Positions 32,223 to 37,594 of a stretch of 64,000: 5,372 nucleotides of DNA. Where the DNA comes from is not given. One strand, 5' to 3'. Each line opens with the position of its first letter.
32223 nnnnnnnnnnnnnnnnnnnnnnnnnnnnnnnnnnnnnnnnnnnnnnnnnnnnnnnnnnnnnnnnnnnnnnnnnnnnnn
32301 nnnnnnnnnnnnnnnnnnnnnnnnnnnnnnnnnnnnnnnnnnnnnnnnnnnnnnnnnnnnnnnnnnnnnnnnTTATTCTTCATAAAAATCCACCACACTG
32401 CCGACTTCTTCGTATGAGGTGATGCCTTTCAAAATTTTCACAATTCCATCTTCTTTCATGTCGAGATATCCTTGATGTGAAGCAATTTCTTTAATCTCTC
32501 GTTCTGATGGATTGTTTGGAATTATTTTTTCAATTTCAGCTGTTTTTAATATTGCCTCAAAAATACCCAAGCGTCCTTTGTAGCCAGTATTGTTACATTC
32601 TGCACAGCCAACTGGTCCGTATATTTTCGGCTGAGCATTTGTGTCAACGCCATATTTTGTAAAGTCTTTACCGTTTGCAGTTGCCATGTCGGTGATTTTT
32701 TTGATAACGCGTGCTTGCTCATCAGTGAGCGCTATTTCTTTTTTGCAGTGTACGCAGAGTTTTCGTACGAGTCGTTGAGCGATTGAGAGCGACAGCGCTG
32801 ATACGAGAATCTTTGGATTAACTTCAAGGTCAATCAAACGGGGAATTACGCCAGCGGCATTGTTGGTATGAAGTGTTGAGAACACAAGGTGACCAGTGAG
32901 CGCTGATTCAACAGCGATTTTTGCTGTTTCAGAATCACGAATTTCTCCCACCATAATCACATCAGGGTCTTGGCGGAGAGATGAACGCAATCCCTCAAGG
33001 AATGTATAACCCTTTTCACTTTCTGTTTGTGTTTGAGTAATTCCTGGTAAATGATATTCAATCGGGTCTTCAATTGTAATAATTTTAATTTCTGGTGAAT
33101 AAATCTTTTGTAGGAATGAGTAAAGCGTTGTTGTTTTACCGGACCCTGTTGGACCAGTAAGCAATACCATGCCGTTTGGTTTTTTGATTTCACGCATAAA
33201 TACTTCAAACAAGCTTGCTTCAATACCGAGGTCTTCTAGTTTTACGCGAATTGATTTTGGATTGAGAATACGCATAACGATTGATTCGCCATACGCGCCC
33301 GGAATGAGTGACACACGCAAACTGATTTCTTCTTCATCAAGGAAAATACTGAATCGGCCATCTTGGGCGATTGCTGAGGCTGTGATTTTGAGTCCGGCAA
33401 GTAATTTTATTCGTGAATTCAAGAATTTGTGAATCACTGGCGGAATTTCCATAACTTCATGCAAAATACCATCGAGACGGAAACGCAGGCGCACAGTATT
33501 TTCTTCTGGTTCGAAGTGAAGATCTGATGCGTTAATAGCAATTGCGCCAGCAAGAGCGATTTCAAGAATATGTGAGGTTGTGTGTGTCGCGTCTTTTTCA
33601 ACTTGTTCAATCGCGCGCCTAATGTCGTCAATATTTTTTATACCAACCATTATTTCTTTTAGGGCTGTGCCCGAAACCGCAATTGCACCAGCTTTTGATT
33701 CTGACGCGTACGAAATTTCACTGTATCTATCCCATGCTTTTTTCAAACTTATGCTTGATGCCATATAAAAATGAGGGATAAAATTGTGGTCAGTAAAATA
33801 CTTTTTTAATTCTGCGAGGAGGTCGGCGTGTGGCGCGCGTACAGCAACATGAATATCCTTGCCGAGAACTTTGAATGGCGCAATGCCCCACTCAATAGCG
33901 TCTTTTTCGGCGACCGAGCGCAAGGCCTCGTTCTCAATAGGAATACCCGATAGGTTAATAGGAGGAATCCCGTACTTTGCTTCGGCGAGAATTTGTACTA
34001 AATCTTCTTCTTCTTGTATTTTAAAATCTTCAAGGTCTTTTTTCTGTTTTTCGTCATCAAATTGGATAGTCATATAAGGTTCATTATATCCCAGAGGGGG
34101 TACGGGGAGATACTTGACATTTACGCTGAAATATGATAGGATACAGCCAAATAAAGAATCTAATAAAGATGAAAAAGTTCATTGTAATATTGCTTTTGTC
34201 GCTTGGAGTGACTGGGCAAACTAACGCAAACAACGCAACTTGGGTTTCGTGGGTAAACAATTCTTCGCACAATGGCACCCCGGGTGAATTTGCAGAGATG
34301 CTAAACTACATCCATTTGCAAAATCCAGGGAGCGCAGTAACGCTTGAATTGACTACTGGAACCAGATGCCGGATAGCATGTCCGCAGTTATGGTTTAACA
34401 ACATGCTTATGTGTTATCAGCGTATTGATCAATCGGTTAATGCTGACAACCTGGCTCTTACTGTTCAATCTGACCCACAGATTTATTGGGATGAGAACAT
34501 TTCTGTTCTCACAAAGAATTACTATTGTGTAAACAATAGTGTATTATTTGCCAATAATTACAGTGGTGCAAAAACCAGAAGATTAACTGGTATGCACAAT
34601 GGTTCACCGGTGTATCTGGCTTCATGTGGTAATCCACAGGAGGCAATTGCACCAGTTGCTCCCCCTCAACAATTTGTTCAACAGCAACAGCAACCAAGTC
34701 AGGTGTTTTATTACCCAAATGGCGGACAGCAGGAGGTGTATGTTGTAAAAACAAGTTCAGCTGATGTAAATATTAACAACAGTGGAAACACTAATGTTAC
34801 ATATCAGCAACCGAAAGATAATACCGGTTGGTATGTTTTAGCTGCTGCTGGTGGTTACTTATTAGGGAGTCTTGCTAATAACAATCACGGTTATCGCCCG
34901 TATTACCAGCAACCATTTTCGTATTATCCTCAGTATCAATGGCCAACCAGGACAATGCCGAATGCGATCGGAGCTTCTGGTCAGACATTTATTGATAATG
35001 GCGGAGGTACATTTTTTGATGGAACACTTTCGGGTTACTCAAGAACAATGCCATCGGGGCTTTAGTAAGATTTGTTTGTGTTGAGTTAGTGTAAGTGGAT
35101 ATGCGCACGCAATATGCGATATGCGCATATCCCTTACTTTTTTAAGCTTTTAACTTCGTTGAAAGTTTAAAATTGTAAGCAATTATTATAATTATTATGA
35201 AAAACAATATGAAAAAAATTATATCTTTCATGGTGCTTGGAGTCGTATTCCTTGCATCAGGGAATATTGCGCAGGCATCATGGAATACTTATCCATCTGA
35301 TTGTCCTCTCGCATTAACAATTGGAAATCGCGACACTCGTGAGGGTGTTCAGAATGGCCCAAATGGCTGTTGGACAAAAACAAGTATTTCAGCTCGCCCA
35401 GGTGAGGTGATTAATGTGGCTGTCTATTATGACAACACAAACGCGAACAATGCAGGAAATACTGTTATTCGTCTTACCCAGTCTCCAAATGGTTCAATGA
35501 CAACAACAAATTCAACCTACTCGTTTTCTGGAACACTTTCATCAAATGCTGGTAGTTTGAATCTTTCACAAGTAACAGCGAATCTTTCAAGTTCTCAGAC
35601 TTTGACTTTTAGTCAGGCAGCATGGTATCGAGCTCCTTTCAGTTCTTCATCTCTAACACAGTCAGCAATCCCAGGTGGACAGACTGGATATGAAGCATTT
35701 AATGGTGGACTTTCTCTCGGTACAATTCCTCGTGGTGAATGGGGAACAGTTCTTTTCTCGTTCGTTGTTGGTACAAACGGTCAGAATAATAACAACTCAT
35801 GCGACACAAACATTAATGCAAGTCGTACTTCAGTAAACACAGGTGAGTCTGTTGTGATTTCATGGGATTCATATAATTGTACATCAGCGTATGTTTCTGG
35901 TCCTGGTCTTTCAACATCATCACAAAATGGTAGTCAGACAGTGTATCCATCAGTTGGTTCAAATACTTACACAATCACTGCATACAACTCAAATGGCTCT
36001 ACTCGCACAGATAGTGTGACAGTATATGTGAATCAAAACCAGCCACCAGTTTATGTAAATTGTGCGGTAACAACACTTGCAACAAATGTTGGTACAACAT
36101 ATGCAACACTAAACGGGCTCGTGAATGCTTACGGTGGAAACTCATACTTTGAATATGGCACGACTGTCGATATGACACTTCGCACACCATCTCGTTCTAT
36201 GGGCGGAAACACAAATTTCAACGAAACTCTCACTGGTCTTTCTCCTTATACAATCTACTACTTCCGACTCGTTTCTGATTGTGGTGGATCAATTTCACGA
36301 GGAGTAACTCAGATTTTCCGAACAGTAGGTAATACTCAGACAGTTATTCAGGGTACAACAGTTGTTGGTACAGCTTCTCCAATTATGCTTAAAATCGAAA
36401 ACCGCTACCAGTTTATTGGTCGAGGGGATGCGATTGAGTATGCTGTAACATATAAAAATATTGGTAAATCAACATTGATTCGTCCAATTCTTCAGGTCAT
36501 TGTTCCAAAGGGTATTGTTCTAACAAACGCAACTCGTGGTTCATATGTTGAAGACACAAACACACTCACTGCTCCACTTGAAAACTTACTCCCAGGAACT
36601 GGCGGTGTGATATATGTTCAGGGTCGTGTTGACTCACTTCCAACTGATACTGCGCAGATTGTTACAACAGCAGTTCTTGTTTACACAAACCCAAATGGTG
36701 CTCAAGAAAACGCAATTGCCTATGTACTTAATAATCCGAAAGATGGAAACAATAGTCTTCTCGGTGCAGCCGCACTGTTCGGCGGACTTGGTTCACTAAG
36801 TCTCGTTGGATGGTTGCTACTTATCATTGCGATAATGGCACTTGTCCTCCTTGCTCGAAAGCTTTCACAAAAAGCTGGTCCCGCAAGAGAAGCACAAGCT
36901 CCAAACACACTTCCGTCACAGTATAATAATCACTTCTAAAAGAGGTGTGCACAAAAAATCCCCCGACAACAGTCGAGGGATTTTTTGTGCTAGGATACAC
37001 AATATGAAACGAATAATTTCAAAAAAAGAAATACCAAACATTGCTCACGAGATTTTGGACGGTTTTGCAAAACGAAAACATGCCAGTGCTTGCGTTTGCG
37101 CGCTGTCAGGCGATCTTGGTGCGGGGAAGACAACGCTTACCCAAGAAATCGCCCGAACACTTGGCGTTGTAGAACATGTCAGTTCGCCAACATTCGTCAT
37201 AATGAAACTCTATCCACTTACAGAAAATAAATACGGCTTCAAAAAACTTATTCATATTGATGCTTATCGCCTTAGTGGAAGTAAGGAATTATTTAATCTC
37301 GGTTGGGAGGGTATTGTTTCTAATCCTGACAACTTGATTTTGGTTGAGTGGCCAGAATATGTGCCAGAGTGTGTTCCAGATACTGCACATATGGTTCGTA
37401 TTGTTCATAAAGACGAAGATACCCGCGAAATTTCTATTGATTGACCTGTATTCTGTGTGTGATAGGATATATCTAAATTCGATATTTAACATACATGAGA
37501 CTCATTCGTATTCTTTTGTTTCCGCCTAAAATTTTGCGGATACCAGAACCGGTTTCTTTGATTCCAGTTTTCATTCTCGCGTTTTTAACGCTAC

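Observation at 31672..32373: Orphan plus-strand transcription unit: strong promoter, 25-bp long-range inverted repeat, intrinsic terminator, doubtful coding potential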

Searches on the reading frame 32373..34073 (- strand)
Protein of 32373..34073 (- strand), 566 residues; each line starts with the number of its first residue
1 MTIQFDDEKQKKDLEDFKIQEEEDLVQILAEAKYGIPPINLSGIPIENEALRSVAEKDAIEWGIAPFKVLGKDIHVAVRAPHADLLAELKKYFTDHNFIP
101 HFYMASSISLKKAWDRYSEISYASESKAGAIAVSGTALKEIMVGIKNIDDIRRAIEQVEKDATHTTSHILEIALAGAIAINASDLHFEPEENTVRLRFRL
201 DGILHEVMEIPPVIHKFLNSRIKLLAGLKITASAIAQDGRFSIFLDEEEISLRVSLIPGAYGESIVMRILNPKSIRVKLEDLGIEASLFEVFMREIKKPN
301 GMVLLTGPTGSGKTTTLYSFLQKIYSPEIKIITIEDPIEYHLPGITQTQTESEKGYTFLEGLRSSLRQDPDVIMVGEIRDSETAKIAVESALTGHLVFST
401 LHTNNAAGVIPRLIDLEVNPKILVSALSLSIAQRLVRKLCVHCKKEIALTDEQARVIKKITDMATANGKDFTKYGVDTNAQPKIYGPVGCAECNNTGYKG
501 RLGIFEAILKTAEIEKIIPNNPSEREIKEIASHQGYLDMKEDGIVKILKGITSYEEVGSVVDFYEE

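Call 76: search_protein_families(library=pfam, proteins=[window:32373-34073:-], max_evalue=0.001)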
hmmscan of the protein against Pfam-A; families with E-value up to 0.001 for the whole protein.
window:32373-34073:- (566 aa): 5 families
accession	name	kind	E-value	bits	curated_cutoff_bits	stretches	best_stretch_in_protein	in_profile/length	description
PF00437.27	T2SSE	-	7.7e-116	387.2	24.9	1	168-557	10-368/370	Type II/IV secretion system protein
PF25199.1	nSTAND_NTPase5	-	8e-05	22.9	34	1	293-343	34-85/145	Novel STAND NTPase 5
PF05157.20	MshEN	-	9.3e-05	22.8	23.1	1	34-117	1-83/90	MshEN domain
PF20720.3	nSTAND3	-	0.00022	21.4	27.2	1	296-338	13-55/155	Novel STAND NTPase 3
PF13173.12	AAA_14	-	0.00048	20.6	27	0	301-383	3-76/129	AAA domain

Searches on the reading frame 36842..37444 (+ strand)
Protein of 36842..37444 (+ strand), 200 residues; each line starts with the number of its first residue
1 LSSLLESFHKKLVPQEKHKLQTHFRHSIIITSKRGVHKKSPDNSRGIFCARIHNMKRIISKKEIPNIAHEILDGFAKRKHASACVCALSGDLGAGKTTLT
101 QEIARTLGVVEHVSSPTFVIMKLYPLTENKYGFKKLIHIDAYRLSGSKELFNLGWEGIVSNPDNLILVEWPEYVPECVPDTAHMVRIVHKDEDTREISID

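Call 76: search_protein_families(library=pfam, proteins=[window:36842-37444:+], max_evalue=0.001)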
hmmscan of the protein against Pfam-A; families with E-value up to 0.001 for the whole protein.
window:36842-37444:+ (200 aa): 1 family
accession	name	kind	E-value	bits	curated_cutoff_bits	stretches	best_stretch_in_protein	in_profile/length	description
PF02367.23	TsaE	-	6.4e-31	107.4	26.6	1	67-197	10-128/128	Threonylcarbamoyl adenosine biosynthesis protein TsaE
